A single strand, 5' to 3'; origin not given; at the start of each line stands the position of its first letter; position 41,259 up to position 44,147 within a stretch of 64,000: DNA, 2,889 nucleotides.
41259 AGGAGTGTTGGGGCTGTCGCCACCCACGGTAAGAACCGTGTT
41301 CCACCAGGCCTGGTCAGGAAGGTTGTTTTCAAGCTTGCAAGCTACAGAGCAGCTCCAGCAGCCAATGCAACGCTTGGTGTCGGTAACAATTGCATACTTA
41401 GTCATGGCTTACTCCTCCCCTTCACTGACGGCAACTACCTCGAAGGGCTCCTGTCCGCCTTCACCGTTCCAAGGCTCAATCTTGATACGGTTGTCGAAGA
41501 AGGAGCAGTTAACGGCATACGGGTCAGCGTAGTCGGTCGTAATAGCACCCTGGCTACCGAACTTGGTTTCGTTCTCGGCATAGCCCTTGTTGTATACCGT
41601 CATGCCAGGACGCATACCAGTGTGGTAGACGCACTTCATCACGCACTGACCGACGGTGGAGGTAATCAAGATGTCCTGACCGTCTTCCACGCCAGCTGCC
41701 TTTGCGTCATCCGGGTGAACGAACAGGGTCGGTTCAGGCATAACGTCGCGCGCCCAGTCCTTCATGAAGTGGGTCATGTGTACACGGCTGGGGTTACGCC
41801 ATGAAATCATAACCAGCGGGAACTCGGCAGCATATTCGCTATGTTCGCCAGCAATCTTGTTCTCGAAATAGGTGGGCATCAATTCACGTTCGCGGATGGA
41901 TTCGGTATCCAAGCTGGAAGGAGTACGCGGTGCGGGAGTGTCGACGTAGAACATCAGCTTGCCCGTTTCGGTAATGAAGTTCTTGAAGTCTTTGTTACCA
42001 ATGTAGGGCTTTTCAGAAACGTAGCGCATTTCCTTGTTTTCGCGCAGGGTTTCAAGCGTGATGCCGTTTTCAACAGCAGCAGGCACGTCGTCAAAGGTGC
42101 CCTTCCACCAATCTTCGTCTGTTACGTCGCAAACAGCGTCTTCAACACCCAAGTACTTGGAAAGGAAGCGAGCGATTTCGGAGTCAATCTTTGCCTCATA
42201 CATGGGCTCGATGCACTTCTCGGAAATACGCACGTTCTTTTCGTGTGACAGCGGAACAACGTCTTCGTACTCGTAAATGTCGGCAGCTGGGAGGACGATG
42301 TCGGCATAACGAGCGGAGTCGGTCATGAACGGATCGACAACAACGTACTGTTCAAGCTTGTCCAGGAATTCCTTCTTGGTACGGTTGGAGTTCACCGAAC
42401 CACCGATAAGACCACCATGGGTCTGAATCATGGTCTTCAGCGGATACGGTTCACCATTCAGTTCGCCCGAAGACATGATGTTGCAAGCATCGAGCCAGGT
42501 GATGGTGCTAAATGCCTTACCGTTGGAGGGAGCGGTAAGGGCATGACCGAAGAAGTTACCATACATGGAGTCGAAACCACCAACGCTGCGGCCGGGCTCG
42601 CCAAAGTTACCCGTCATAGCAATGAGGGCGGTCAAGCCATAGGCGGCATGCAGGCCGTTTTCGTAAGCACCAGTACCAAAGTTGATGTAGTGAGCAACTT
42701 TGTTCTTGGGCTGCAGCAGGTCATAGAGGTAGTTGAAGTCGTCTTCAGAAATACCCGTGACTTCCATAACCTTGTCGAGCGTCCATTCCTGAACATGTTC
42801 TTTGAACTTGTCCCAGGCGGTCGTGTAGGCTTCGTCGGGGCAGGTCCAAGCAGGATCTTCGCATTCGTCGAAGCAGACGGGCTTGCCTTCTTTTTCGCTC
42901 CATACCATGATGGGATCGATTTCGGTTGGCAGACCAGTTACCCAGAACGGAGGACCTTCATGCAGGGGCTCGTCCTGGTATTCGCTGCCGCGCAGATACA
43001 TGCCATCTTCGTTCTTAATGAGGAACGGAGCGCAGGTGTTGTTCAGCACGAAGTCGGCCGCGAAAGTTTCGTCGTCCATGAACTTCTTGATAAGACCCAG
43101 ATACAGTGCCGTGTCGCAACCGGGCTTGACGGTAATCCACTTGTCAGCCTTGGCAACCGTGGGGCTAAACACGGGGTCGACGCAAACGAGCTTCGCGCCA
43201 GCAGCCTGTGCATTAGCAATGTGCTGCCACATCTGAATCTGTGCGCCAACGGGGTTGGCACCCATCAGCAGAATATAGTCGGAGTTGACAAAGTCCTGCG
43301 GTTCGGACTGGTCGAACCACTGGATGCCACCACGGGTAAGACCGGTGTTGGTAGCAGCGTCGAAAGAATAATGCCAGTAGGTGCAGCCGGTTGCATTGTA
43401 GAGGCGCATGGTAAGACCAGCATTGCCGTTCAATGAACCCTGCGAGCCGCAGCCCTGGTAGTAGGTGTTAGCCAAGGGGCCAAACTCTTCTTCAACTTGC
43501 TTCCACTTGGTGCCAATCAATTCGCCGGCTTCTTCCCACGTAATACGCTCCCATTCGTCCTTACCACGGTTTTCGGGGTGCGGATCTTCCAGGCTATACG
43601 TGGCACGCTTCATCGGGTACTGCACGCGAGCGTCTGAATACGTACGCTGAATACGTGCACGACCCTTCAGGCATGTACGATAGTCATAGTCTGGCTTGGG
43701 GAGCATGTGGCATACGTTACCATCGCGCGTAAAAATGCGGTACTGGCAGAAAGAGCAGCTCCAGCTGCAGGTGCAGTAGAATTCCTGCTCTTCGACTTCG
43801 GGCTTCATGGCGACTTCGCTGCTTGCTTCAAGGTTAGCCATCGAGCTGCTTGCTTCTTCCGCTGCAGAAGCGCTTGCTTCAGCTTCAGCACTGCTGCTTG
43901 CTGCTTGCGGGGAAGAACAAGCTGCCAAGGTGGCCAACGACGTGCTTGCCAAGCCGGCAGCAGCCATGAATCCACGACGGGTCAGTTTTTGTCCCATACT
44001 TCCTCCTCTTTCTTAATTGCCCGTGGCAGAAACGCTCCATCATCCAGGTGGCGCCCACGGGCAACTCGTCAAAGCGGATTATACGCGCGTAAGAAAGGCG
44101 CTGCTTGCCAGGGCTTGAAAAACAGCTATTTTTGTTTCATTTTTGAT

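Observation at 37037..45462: Orphan Tat-lipoprotein molybdoenzyme cluster with no NrfD/DmsC anchor but a polyferredoxin, two TorD-like chaperones, two double-wHTH regulators and a YedZ-like membrane protein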

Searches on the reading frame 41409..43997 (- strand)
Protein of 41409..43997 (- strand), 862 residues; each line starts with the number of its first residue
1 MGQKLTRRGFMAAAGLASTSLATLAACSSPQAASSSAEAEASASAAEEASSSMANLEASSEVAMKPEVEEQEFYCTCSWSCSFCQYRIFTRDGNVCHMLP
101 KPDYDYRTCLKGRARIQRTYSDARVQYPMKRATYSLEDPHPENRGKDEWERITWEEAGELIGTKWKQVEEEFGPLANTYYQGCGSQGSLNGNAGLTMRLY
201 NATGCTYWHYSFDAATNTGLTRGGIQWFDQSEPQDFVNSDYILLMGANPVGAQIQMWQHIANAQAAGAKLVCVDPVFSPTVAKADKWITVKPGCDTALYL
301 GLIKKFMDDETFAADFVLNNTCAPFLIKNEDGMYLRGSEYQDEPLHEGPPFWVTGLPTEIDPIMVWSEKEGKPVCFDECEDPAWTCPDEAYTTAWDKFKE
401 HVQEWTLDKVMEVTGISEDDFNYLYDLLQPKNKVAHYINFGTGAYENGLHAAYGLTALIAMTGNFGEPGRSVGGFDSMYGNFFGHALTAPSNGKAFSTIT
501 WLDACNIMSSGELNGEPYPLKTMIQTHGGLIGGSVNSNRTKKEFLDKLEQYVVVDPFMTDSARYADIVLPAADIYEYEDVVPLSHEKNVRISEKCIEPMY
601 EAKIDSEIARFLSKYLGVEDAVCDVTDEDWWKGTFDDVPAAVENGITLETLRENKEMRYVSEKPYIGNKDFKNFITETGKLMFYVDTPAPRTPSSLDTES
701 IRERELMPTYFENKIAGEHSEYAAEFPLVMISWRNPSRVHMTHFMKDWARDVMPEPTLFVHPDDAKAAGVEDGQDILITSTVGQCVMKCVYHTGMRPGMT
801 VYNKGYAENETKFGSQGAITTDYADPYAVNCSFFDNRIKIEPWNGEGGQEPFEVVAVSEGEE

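Call 3: search_protein_families(library=pfam, proteins=[window:41409-43997:-], max_evalue=0.01)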
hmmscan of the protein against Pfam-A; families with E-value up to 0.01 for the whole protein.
window:41409-43997:- (862 aa): 2 families
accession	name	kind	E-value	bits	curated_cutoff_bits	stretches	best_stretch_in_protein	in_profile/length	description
PF00384.28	Molybdopterin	-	1.2e-32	113.8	24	1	124-614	1-352/353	Molybdopterin oxidoreductase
PF01568.27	Molydop_binding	-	9.4e-15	55.1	26.8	1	728-833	1-106/110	Molydopterin dinucleotide binding domain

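Call 4: search_protein_families(library=ncbifam, proteins=[window:41409-43997:-], max_evalue=0.01)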
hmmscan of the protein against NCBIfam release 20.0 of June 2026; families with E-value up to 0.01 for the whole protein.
window:41409-43997:- (862 aa): 23 families
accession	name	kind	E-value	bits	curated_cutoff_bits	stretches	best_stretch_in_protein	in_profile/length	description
TIGR02166.1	dmsA_ynfE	subfamily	1.4e-68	231.7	777.7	2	41-317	15-295/794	DMSO/selenate family reductase complex A subunit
TIGR03479.1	DMSO_red_II_alp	subfamily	1.1e-62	212.3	984.75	3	76-475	65-468/913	molybdopterin-dependent oxidoreductase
TIGR01591.1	Fdh-alpha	equivalog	3.8e-51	174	666.25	4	76-319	2-236/672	formate dehydrogenase subunit alpha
TIGR00509.1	bisC_fam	subfamily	5.2e-44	150.6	1017.55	2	91-321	12-259/772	molybdopterin guanine dinucleotide-containing S/N-oxide reductase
NF011566.1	PRK14990.1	exception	3.3e-43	147.8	1600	2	48-323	34-320/814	dimethylsulfoxide reductase subunit A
NF012032.0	PRK15488.1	equivalog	2.4e-39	135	694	3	41-318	14-278/759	thiosulfate reductase PhsA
NF041885.1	selenate_YnfE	exception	3.5e-34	117.8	1675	2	49-322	26-306/805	selenate/tellurate reductase subunit YnfE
NF041884.1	selenate_YnfF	exception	2.1e-33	115.2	1650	2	42-316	15-294/798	selenate/tellurate reductase subunit YnfF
NF047855.1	AssmNtatRedNasC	equivalog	6.8e-33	113.9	1100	3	65-321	18-263/708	assimilatory nitrate reductase catalytic subunit NasC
NF011682.0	PRK15102.1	equivalog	6.6e-30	103.9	909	2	534-828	485-784/829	trimethylamine-N-oxide reductase TorA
TIGR02164.1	torA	equivalog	2.1e-29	102.3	1465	2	530-829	477-781/824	trimethylamine-N-oxide reductase TorA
TIGR01553.1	formate-DH-alph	equivalog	9.9e-24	83.1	814.2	1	235-330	218-313/1009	formate dehydrogenase-N subunit alpha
NF042978.1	EthbenzDh_ebdA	equivalog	4.3e-23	81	2000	1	7-338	21-346/977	ethylbenzene dehydrogenase subunit alpha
NF010055.0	PRK13532.1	equivalog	6.5e-23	80.9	904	1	41-471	13-405/830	nitrate reductase catalytic subunit NapA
NF041513.1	formate_DH_Act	exception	5.6e-21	74.1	1400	1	68-330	38-304/1067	formate dehydrogenase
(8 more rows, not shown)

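Call 5: find_homologous_proteins(query=window:41409-43997:-, max_evalue=1e-10)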
Query window:41409-43997:- (862 aa): 91 proteins with E <= 1e-10 among 8000 candidates.
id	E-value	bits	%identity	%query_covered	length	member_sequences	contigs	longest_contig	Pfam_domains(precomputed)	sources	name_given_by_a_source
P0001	0.0e+0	1888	92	98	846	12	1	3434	PF00384.28,PF01568.28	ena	-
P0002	0.0e+0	1681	86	91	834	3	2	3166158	PF00384.28,PF01568.28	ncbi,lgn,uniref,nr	ncbi:Dimethyl sulfoxide reductase DmsA precursor [Slackia heliotrinireducens]|uniref:Anaerobic dehyd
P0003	0.0e+0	1654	80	98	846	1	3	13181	PF00384.28,PF01568.28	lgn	-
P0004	0.0e+0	1488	77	92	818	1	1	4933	PF00384.28,PF01568.28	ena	-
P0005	0.0e+0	1466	76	92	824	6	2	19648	PF00384.28,PF01568.28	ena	-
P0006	0.0e+0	1465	72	98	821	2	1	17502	PF00384.28,PF01568.28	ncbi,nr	ncbi:MAG: molybdopterin-dependent oxidoreductase [Eggerthellaceae bacterium]|nr:molybdopterin-depend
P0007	0.0e+0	1459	73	98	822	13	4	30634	PF00384.28,PF01568.28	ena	-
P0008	0.0e+0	1450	75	92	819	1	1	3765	PF00384.28,PF01568.28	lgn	-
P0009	0.0e+0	1437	71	98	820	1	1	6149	PF00384.28,PF01568.28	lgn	-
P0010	0.0e+0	1432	72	98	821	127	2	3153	PF00384.28,PF01568.28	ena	-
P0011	0.0e+0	1428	70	98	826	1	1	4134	PF00384.28,PF01568.28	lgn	-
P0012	0.0e+0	1427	71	98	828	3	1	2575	PF00384.28,PF01568.28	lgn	-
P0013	0.0e+0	1427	71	98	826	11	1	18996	PF00384.28,PF01568.28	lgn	-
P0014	0.0e+0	1422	71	98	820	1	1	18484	PF00384.28,PF01568.28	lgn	-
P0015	0.0e+0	1421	74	92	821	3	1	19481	PF00384.28,PF01568.28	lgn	-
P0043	2.5e-107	378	29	98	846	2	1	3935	PF00384.28,PF01568.28,PF04879.22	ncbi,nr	ncbi:MAG: molybdopterin-dependent oxidoreductase [Selenomonadaceae bacterium]|nr:molybdopterin-depen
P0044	3.9e-107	377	31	98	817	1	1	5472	PF00384.28,PF01568.28,PF04879.22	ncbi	-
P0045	6.2e-86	307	29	98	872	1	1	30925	PF00384.28,PF01568.28,PF04879.22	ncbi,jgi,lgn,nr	ncbi:MAG: molybdopterin-dependent oxidoreductase [Coriobacteriales bacterium]|jgi:molybdopterin-cont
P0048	9.3e-45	171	27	72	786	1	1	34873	PF00384.28,PF04879.22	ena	-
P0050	2.3e-43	166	27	72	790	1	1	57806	PF00384.28,PF04879.22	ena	-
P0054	3.9e-41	159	25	90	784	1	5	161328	PF00384.28,PF01568.28,PF04879.22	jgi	jgi:anaerobic dimethyl sulfoxide reductase subunit A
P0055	6.5e-38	148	27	46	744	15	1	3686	PF00384.28,PF01568.28,PF04879.22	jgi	jgi:anaerobic dimethyl sulfoxide reductase subunit A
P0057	2.2e-37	147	28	29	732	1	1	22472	PF00384.28,PF01568.28,PF04879.22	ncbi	ncbi:MAG: molybdopterin-dependent oxidoreductase [Chloroflexota bacterium]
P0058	2.3e-36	143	29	29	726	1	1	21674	PF00384.28,PF01568.28,PF04879.22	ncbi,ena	-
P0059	1.1e-35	141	33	25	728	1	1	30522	PF00384.28,PF01568.28,PF04879.22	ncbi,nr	ncbi:MAG: molybdopterin-dependent oxidoreductase [Thermoanaerobacteraceae bacterium]|nr:molybdopteri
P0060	7.1e-35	138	23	87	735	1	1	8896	PF00384.28,PF01568.28,PF04879.22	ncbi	-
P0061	3.1e-34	136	30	29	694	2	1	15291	PF00384.28,PF01568.28,PF04879.22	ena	-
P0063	2.7e-32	130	23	97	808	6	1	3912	PF00384.28,PF01568.28,PF04879.22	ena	-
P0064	2.9e-31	126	28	47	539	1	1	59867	PF00384.28,PF04879.22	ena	-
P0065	3.1e-31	126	23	89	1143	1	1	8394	PF00384.28,PF00111.33,PF00175.27,PF01568.28,PF00970.31,PF04879.22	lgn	-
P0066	6.6e-31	125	26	98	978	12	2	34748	PF00384.28,PF01568.28,PF04879.22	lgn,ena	-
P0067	2.5e-30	123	25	50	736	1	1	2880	PF00384.28,PF01568.28,PF04879.22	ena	-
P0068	3.4e-30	123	25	50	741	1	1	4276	PF00384.28,PF01568.28,PF04879.22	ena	-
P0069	4.0e-30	123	26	46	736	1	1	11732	PF00384.28,PF01568.28,PF04879.22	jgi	jgi:anaerobic dimethyl sulfoxide reductase subunit A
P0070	5.9e-30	122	25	98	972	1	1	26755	PF00384.28,PF01568.28,PF04879.22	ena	-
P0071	9.7e-30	121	25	98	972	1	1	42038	PF00384.28,PF01568.28,PF04879.22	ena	-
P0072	1.0e-29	121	25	98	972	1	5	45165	PF00384.28,PF01568.28,PF04879.22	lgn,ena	-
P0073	1.1e-29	121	25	98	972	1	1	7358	PF00384.28,PF01568.28,PF04879.22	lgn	-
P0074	1.1e-29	121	26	98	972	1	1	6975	PF00384.28,PF01568.28,PF04879.22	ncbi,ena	-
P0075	1.4e-29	121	25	98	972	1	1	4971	PF00384.28,PF01568.28,PF04879.22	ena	-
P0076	1.4e-29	121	25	98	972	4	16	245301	PF00384.28,PF01568.28,PF04879.22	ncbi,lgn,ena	-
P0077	1.5e-29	121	25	98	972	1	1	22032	PF00384.28,PF01568.28,PF04879.22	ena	-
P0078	2.6e-29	120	27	29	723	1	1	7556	PF00384.28,PF01568.28,PF04879.22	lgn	-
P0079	6.9e-29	119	25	98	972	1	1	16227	PF00384.28,PF01568.28,PF04879.22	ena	-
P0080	8.7e-29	118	23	85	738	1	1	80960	PF00384.28,PF01568.28,PF04879.22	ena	-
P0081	2.6e-28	117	25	98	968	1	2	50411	PF00384.28,PF01568.28,PF04879.22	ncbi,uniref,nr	ncbi:molybdopterin-dependent oxidoreductase [Adlercreutzia sp. R25]|uniref:Molybdopterin-dependent o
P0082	8.6e-28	115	27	28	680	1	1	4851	PF00384.28,PF01568.28,PF04879.22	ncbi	-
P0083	1.2e-26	111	25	87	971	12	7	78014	PF00384.28,PF01568.28,PF04879.22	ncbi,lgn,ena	-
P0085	2.6e-23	100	29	27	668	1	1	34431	PF00384.28,PF01568.28,PF04879.22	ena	-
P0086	4.2e-22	96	27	29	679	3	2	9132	PF00384.28,PF01568.28,PF04879.22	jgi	jgi:anaerobic selenocysteine-containing dehydrogenase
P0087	2.4e-17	80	23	52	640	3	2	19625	PF00384.28,PF01568.28,PF04879.22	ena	-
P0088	7.4e-15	72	27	27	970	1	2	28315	PF00384.28,PF01568.28,PF04879.22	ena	-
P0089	4.7e-14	69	24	28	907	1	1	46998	PF13510.12,PF10588.15,PF00384.28,PF00037.33,PF01568.28,PF12838.13,PF22117.3,PF04879.22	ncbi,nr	ncbi:MAG: formate dehydrogenase subunit alpha [Phycisphaeraceae bacterium]|nr:formate dehydrogenase 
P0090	3.3e-12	63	23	47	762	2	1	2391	PF00384.28,PF01568.28,PF04879.22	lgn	-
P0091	6.1e-12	62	21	47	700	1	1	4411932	PF00384.28,PF01568.28,PF04879.22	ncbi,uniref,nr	ncbi:formate dehydrogenase subunit alpha [Aliiglaciecola sp. LCG003]|uniref:formate dehydrogenase su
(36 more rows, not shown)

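Call 6: find_encoding_contigs(protein=window:41409-43997:-, flank=10000, max_places=6)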
Protein window:41409-43997:- (862 aa): 4 contigs read that carry it; 2 places shown.
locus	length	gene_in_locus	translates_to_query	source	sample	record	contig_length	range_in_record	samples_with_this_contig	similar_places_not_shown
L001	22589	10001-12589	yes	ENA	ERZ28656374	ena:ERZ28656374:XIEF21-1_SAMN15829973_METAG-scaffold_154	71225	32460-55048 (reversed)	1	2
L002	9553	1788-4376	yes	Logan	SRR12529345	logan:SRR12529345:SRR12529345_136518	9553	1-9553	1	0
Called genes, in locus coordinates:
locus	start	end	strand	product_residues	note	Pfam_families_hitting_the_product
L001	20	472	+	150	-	PF02590:SPOUT_MTase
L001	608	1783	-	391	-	PF01808:AICARFT_IMPCHas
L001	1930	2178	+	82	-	-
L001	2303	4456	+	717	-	-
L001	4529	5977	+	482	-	-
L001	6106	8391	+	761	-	PF00403:HMA, PF00122:E1-E2_ATPase, PF00702:Hydrolase, PF08282:Hydrolase_3 (faint)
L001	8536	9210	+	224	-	-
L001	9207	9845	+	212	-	PF02082:Rrf2 (faint), PF12802:MarR_2 (faint), PF13463:HTH_27 (faint), PF22166:WHD_ArnR1 (faint), PF01022:HTH_5 (faint), PF01047:MarR (faint), PF01978:TrmB (weak)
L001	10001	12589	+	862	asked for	PF00384:Molybdopterin, PF01568:Molydop_binding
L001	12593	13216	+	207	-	PF00037:Fer4 (faint), PF12797:Fer4_2 (faint), PF12838:Fer4_7 (weak), PF13237:Fer4_10, PF13247:Fer4_11, PF12838:Fer4_7 (weak), PF13187:Fer4_9 (weak), PF13247:Fer4_11, +3 more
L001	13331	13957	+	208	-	PF02613:Nitrate_red_del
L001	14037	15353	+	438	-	PF12797:Fer4_2 (faint), PF13237:Fer4_10 (weak), PF12838:Fer4_7, PF13187:Fer4_9 (weak), PF00037:Fer4 (weak), PF12838:Fer4_7, PF13187:Fer4_9 (weak), PF00037:Fer4 (weak), +5 more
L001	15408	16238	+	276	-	-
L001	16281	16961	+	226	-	PF02613:Nitrate_red_del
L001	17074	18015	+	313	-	PF01145:Band_7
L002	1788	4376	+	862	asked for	PF00384:Molybdopterin, PF01568:Molydop_binding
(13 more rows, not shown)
